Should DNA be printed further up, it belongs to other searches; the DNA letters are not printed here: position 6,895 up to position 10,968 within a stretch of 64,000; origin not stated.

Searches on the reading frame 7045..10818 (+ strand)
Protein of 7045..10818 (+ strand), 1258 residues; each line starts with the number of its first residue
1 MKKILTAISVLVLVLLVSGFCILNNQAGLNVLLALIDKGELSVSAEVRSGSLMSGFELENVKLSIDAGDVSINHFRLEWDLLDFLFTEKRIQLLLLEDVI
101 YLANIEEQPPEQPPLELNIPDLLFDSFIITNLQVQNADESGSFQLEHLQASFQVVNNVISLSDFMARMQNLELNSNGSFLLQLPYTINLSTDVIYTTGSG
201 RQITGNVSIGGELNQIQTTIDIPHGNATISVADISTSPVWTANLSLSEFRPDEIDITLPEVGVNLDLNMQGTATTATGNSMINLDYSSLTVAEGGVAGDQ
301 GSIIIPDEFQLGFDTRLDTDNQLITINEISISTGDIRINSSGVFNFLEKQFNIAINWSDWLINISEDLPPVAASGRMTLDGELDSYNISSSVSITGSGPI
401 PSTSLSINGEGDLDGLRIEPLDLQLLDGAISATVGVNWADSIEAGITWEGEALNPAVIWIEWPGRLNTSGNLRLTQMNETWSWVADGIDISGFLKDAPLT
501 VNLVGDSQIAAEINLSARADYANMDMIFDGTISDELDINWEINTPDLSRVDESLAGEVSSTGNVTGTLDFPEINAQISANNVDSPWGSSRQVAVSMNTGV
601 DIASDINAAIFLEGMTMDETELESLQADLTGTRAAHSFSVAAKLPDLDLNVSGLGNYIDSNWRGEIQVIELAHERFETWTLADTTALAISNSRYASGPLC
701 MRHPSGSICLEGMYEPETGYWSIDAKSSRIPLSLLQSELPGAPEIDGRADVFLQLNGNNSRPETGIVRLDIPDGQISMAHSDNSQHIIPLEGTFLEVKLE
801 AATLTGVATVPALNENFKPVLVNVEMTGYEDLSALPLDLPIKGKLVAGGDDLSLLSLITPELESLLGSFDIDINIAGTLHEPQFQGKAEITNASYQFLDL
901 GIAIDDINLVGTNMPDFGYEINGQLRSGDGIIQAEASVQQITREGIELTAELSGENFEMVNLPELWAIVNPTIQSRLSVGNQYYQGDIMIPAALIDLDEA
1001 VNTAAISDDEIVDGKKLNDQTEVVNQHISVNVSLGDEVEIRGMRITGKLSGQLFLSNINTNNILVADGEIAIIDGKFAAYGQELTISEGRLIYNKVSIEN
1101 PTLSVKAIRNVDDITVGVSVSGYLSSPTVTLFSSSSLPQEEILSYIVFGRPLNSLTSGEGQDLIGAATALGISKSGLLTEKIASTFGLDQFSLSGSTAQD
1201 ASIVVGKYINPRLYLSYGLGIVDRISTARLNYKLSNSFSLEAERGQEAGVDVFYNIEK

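Call 31: search_protein_families(library=pfam, proteins=[window:7045-10818:+], max_evalue=0.001)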
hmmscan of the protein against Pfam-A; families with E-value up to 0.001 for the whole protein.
window:7045-10818:+ (1258 aa): 1 family
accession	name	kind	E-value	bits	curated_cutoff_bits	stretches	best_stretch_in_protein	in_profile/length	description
PF04357.19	TamB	-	2.8e-50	172.1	22.4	1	927-1257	8-380/381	TamB, inner membrane protein subunit of TAM complex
